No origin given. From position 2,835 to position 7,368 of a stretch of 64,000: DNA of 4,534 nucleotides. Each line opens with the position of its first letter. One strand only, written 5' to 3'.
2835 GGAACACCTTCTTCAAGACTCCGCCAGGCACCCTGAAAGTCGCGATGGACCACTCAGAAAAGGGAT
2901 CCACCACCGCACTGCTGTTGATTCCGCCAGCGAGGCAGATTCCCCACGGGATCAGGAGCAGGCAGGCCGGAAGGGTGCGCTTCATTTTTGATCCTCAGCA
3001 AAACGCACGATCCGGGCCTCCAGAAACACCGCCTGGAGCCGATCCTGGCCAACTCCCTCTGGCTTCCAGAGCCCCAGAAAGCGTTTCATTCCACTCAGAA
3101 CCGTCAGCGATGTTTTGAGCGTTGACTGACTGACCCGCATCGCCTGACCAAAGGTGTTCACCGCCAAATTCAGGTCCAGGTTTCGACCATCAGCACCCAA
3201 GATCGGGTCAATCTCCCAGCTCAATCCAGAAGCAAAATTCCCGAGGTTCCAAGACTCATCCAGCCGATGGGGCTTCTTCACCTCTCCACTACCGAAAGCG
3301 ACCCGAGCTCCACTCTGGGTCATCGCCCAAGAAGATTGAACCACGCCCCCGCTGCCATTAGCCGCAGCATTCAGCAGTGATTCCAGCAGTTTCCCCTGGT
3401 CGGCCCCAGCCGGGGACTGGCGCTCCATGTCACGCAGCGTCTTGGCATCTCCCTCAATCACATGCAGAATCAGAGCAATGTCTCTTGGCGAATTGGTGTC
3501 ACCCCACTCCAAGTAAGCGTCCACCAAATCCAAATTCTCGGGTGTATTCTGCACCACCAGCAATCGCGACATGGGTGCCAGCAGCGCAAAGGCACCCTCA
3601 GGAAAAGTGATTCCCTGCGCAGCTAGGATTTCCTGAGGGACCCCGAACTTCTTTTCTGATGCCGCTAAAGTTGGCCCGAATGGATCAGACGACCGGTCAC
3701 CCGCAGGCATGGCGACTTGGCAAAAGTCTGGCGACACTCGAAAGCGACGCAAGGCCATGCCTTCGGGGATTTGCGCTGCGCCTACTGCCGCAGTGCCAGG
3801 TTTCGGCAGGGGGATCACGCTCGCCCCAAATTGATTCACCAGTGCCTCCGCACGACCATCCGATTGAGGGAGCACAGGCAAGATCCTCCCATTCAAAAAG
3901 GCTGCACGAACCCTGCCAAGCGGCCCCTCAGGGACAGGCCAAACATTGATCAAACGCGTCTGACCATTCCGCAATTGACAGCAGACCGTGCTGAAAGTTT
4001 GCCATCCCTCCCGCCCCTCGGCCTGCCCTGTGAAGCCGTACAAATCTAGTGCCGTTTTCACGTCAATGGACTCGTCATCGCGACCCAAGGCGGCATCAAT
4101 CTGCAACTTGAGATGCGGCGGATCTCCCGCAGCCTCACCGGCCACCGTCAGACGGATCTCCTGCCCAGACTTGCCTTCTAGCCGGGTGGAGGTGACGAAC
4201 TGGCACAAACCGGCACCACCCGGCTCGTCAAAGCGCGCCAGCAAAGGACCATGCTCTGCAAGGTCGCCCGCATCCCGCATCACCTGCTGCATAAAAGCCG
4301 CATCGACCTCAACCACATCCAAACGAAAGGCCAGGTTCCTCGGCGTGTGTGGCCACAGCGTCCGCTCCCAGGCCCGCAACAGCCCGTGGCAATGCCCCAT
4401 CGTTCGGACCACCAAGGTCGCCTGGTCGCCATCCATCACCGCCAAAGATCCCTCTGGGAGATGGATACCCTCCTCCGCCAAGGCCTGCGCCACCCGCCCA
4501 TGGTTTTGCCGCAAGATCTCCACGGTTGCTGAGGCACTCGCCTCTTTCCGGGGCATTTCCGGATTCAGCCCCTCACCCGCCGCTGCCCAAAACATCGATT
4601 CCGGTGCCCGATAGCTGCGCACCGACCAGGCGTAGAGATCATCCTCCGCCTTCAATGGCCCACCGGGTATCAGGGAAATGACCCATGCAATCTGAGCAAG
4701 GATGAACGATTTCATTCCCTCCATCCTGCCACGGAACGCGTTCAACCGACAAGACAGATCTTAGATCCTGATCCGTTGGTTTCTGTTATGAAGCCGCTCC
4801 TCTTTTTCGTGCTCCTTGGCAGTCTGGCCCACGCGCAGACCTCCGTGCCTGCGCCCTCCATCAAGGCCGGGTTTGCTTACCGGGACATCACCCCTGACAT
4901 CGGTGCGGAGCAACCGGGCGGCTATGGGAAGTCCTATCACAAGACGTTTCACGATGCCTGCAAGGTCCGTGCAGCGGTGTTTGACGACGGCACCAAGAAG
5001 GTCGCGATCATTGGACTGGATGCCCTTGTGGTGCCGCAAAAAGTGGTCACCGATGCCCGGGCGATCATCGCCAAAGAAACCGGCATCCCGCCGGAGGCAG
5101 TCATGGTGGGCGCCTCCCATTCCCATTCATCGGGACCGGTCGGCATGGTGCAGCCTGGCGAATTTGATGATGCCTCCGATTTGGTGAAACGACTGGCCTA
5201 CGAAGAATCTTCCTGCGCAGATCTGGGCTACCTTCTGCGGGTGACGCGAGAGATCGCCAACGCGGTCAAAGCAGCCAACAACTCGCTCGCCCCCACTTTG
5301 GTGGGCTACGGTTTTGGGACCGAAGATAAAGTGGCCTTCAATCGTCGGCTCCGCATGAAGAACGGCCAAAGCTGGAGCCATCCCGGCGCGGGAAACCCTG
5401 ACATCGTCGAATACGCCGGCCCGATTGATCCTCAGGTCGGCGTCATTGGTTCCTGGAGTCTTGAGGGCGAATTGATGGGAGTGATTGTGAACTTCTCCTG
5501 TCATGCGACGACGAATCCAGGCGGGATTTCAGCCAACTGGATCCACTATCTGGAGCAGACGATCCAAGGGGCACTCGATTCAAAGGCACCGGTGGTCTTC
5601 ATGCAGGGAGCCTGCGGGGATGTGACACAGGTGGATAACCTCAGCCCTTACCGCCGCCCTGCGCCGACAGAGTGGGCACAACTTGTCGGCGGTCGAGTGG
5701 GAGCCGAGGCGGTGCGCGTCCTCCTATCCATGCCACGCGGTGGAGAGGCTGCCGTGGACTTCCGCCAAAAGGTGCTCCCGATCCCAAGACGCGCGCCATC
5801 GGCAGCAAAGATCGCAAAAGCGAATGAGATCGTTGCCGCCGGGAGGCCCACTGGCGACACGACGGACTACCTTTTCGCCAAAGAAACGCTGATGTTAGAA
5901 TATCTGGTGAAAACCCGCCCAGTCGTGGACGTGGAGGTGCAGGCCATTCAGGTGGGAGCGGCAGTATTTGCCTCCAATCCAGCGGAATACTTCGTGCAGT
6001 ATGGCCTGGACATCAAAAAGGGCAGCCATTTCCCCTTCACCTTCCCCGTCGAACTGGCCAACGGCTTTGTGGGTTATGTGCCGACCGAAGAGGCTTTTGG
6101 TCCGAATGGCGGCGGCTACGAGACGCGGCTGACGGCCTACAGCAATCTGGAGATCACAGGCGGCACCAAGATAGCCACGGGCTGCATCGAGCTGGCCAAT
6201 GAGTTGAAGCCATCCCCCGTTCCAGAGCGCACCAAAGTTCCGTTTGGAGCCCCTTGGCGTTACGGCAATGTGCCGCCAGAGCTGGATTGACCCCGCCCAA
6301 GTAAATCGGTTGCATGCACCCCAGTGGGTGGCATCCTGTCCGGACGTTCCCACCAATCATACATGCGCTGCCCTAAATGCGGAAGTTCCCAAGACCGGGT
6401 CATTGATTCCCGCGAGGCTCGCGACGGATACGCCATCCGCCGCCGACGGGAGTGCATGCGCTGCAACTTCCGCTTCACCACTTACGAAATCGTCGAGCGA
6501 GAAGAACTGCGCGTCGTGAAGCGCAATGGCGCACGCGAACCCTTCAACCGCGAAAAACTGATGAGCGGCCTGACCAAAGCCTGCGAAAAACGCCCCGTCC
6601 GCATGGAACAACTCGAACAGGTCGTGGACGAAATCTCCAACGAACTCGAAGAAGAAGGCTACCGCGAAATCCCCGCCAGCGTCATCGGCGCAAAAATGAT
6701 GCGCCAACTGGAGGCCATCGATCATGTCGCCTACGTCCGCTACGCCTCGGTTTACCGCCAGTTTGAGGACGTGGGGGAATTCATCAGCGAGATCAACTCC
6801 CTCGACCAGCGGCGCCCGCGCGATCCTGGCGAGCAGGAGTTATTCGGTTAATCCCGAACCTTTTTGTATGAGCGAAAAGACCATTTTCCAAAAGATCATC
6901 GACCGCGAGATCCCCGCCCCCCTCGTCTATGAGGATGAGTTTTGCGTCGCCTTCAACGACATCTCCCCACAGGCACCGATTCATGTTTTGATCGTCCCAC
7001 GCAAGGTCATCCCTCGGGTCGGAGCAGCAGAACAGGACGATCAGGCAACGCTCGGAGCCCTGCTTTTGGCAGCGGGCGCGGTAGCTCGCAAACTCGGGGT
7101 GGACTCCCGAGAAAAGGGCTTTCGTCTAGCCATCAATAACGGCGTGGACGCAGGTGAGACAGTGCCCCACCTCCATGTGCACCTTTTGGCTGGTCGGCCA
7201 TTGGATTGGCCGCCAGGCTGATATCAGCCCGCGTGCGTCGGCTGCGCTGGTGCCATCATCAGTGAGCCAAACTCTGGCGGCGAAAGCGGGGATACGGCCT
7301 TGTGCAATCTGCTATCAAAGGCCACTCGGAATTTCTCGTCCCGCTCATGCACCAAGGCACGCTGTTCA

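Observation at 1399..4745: Translationally coupled tandem paralogs encoding secreted proteins with a secretin-N-like '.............' motif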

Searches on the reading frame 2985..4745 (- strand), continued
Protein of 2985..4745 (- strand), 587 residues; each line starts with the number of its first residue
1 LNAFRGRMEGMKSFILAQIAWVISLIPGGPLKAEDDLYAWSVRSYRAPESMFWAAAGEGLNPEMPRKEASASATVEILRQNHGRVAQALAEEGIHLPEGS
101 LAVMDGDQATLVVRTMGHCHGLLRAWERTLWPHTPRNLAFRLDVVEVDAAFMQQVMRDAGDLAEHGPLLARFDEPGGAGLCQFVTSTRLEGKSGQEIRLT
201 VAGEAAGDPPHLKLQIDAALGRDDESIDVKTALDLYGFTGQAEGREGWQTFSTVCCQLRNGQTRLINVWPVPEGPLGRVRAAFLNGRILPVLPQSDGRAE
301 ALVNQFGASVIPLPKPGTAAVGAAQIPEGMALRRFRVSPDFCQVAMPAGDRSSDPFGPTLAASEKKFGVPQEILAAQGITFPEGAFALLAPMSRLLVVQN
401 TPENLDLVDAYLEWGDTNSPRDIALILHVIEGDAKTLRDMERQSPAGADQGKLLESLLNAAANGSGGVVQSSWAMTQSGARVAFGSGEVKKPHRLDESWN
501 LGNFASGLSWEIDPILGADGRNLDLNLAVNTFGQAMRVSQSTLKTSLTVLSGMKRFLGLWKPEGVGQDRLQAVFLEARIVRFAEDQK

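Call 78: fold_search(model_id=the predicted structure, library=pdb)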
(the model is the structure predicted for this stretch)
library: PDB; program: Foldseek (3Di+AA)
matches with E <= 10: 662; with E <= 0.001: 23
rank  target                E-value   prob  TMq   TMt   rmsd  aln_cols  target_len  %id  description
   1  8co1_A1               4.4e-08  0.99  0.15  0.14  72.6       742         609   10  Type II Secretion System (released 2024-04-10)
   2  7ah9_5E               1.1e-07  1.00  0.16  0.18  29.7       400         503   13  Substrate-engaged type 3 secretion system needle complex from Salmonella enterica typhimurium - SpaR state 1 (released 2021-03-17)
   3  7ofh_A                1.4e-07  1.00  0.17  0.37  13.3       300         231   16  CryoEM structure of the outer membrane secretin pore pIV from the f1 filamentous bacteriophage. (released 2021-11-03)
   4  7ah9_5K               2.5e-07  1.00  0.16  0.18  27.7       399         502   12  Substrate-engaged type 3 secretion system needle complex from Salmonella enterica typhimurium - SpaR state 1 (released 2021-03-17)
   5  7ah9_5P               4.7e-07  1.00  0.16  0.18  31.5       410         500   13  Substrate-engaged type 3 secretion system needle complex from Salmonella enterica typhimurium - SpaR state 1 (released 2021-03-17)
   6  7ah9_5J               5.2e-07  1.00  0.17  0.18  28.5       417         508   11  Substrate-engaged type 3 secretion system needle complex from Salmonella enterica typhimurium - SpaR state 1 (released 2021-03-17)
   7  6i1x_A                5.8e-07  1.00  0.16  0.19  37.3       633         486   11  Aeromonas hydrophila ExeD (released 2019-04-10)
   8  7ah9_5O               6.9e-07  1.00  0.16  0.18  29.0       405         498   14  Substrate-engaged type 3 secretion system needle complex from Salmonella enterica typhimurium - SpaR state 1 (released 2021-03-17)
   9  7ah9_5B               7.3e-07  1.00  0.17  0.18  32.3       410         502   12  Substrate-engaged type 3 secretion system needle complex from Salmonella enterica typhimurium - SpaR state 1 (released 2021-03-17)
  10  7ah9_5C               1.7e-06  1.00  0.16  0.18  32.0       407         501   13  Substrate-engaged type 3 secretion system needle complex from Salmonella enterica typhimurium - SpaR state 1 (released 2021-03-17)
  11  7ah9_5G               2.3e-06  1.00  0.16  0.18  29.6       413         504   12  Substrate-engaged type 3 secretion system needle complex from Salmonella enterica typhimurium - SpaR state 1 (released 2021-03-17)
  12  5zdh_A                2.8e-06  1.00  0.18  0.20  35.7       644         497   10  CryoEM structure of ETEC Pilotin-Secretin AspS-GspD complex (released 2018-04-18)
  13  6q14_B                7.8e-06  1.00  0.17  0.20  31.9       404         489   14  Structure of the Salmonella SPI-1 injectisome NC-base (released 2019-10-23)
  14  6q14_A                8.2e-06  1.00  0.17  0.20  32.0       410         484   15  Structure of the Salmonella SPI-1 injectisome NC-base (released 2019-10-23)
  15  6ve2_A                8.7e-06  1.00  0.16  0.26  23.5       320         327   12  Tetradecameric PilQ bound by TsaP heptamer from Pseudomonas aeruginosa (released 2020-12-23)
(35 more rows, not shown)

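Call 79: search_protein_families(library=pfam, proteins=[L010:12261-13166:-, L019:12918-13697:+, L012:10180-11160:-, L012:11598-12098:+, L012:12129-13988:+, L012:1705-3606:-, L012:887-1705:-, L012:6085-7749:+, L012:4157-5968:-, L012:19626-20150:+], max_evalue=0.01)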
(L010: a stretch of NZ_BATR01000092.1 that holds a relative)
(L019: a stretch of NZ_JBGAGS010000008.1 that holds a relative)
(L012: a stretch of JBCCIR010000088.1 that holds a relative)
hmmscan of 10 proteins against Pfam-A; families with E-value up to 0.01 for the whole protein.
L010:12261-13166:- (302 aa): 3 families
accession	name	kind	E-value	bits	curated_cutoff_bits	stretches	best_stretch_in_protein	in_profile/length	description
PF13561.12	adh_short_C2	-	1.1e-54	186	27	1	57-290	3-235/236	Enoyl-(Acyl carrier protein) reductase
PF00106.31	adh_short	-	3.6e-47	160.8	26.6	1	49-238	1-189/195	short chain dehydrogenase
PF08659.16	KR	-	6.9e-10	39.6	22.6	1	52-209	4-160/180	KR domain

L019:12918-13697:+ (260 aa): 6 families
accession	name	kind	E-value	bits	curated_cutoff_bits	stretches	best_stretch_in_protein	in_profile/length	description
PF13561.12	adh_short_C2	-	2.1e-50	172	27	1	29-256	11-236/236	Enoyl-(Acyl carrier protein) reductase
PF00106.31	adh_short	-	3.3e-44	151.2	26.6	1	15-204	1-189/195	short chain dehydrogenase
PF08659.16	KR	-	1.6e-09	38.4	22.6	1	16-168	2-153/180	KR domain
PF03807.23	F420_oxidored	-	0.0048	17.9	21.6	1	19-59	4-45/94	NADP oxidoreductase coenzyme F420-dependent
PF01370.27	Epimerase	-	0.0075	16.1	20.9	0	18-181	2-159/240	NAD dependent epimerase/dehydratase family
PF02737.24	3HCDH_N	-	0.0078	16.6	22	0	19-61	3-45/180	3-hydroxyacyl-CoA dehydrogenase, NAD binding domain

L012:10180-11160:- (327 aa): 0 families

L012:11598-12098:+ (167 aa): 3 families
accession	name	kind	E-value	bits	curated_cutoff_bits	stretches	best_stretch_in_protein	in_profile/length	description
PF00293.34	NUDIX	-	6.5e-22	78.4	21.1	1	21-157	2-133/134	NUDIX domain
PF14815.12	NUDIX_4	-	9.4e-05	22.6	35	1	26-99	2-71/113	NUDIX domain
PF22327.2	Nudt16-like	-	0.0073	16.7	27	0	50-84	37-72/161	U8 snoRNA-decapping enzyme-like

L012:12129-13988:+ (620 aa): 2 families
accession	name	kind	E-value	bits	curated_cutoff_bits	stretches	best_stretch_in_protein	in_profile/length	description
PF00916.26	Sulfate_transp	-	3.4e-61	207.5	23.2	1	41-432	1-380/380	Sulfate permease family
PF01740.26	STAS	-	4.6e-16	58.9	22.6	1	486-581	7-99/106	STAS domain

L012:1705-3606:- (634 aa): 0 families

L012:887-1705:- (273 aa): 1 family
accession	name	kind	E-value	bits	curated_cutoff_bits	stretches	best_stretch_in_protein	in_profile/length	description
PF00263.26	Secretin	-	1.1e-10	41.8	27.5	1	132-247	4-120/169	Bacterial type II and III secretion system protein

L012:6085-7749:+ (555 aa): 0 families

L012:4157-5968:- (604 aa): 14 families
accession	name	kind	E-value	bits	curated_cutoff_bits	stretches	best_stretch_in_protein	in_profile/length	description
PF00005.33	ABC_tran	-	1.6e-28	100.4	25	1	22-167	2-137/137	ABC transporter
PF01061.29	ABC2_membrane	-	1.3e-12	48.2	26.9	1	328-534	2-185/211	ABC-2 type transporter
PF02463.25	SMC_N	-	2.6e-09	37.3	40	1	31-201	24-203/220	RecF/RecN/SMC N terminal domain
PF13304.12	AAA_21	-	2.4e-08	34.8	27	1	33-79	1-59/304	AAA domain, putative AbiEii toxin, Type IV TA system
PF13401.12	AAA_22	-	5.2e-06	27.2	27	1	32-186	6-109/130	AAA domain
PF12698.13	ABC2_membrane_3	-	0.00032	20.3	31.6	1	397-594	154-345/347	ABC-2 family transporter protein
PF13191.12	AAA_16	-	0.00036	21.5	32.6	1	14-84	5-68/167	AAA ATPase domain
PF01637.24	ATPase_2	-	0.0013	19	33.2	1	31-59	20-48/225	ATPase domain predominantly from Archaea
PF00931.28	NB-ARC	-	0.0028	17.4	23.5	1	27-53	14-40/248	NB-ARC domain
PF13476.12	AAA_23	-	0.0029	18.7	27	1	16-51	13-39/201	AAA domain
PF25199.1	nSTAND_NTPase5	-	0.0056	17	34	0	26-68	36-79/145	Novel STAND NTPase 5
PF00004.35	AAA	-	0.0068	17.3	21.2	0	35-53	2-20/131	ATPase family associated with various cellular activities (AAA)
PF05729.18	NACHT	-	0.0068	16.7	26.7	0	33-55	2-24/167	NACHT domain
PF20720.3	nSTAND3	-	0.0092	16.1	27.2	0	22-52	8-38/155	Novel STAND NTPase 3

L012:19626-20150:+ (175 aa): 2 families
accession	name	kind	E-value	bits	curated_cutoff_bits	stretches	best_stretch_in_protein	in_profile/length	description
PF08334.16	T2SSG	-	6.6e-07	29.8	21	0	29-67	3-41/108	Type II secretion system (T2SS), protein G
PF07963.17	N_methyl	-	2.4e-05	24.2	21.2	1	4-23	6-25/27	Prokaryotic N-terminal methylation motif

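Call 88: search_dna_similar(query=window:2985-4715:-, collection=phages, mode=protein, max_evalue=0.001, max_rows=10)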
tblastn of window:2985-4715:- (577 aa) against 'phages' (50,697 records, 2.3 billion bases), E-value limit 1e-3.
No match.

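Call 89: search_dna_similar(query=window:2985-4715:-, collection=plasmids, mode=protein, max_evalue=0.001, max_rows=10)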
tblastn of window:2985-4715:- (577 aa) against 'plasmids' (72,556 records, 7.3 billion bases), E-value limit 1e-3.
No match.
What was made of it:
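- On Secretin superfamily (Pfam PF00263 core): There are no phage or plasmid relatives (calls 88, 89).
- Tried and rejected: Phage or plasmid origin was rejected: there are no tblastn hits (calls 88, 89).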

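Call 92: find_encoding_contigs(protein=P0002, flank=6000, max_places=2)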
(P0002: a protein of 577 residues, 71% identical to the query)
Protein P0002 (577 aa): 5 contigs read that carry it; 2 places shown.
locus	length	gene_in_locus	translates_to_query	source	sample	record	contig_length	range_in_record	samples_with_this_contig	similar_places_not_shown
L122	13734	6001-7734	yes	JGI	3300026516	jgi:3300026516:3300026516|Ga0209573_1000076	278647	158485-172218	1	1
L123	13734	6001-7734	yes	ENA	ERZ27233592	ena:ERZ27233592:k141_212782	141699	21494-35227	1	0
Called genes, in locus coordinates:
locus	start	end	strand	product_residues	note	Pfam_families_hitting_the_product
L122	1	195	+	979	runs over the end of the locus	-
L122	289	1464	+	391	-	PF06439:3keto-disac_hyd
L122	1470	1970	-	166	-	-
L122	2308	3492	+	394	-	PF00515:TPR_1 (faint), PF07719:TPR_2 (faint), PF13374:TPR_10 (faint), PF13424:TPR_12 (faint)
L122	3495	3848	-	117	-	PF11969:DcpS_C, PF01230:HIT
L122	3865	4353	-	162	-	PF22811:Zn_ribbon_NrdR, PF03477:ATP-cone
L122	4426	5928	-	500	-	-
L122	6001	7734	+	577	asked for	-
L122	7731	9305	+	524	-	-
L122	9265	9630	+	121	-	-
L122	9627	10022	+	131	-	PF01850:PIN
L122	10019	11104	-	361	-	-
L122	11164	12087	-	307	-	PF09935:DUF2167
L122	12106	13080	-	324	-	PF00294:PfkB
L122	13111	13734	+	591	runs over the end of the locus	PF00432:Prenyltrans (faint), PF13249:SQHop_cyclase_N, PF13243:SQHop_cyclase_C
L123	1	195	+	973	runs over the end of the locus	PF07635:PSCyt1, PF07583:PSCyt2, PF07587:PSD1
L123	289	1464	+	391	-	PF06439:3keto-disac_hyd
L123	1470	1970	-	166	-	-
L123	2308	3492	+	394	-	PF00515:TPR_1 (faint), PF07719:TPR_2 (faint), PF13374:TPR_10 (faint), PF13424:TPR_12 (faint)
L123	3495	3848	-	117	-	PF11969:DcpS_C, PF01230:HIT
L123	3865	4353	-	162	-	PF22811:Zn_ribbon_NrdR, PF03477:ATP-cone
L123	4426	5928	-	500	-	-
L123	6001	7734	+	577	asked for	-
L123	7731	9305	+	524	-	-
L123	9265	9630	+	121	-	-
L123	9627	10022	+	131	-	PF01850:PIN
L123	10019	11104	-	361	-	-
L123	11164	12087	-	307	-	PF09935:DUF2167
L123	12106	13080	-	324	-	PF00294:PfkB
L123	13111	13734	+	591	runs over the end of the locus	PF00432:Prenyltrans (faint), PF13249:SQHop_cyclase_N, PF13243:SQHop_cyclase_C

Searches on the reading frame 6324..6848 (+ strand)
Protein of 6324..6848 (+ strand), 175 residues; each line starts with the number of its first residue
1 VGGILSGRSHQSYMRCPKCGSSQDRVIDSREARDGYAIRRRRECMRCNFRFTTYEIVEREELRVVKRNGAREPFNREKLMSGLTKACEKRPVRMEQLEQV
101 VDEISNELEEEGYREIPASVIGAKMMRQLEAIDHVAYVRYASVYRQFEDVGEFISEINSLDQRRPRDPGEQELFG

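Call 85: search_protein_families(library=pfam, proteins=[window:6324-6848:+], max_evalue=0.01)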
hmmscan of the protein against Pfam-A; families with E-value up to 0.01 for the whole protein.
window:6324-6848:+ (175 aa): 2 families
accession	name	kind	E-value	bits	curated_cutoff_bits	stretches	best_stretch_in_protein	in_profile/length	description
PF03477.21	ATP-cone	-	1.2e-22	80.6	25.8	1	63-149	2-87/88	ATP cone domain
PF22811.2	Zn_ribbon_NrdR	-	8.2e-20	70.9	27.2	1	14-55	1-42/42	Transcriptional repressor NrdR-like, N-terminal domain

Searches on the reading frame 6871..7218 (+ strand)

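Call 85: search_protein_families(library=pfam, proteins=[window:6871-7218:+], max_evalue=0.01)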
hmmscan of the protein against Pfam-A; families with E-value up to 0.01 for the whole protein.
window:6871-7218:+ (116 aa): 2 families
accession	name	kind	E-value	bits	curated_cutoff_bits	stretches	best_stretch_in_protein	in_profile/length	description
PF01230.28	HIT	-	1e-26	93.9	21.5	1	12-110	2-97/98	HIT domain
PF11969.13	DcpS_C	-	1.7e-18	67.6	24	1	3-107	1-101/114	Scavenger mRNA decapping enzyme C-term binding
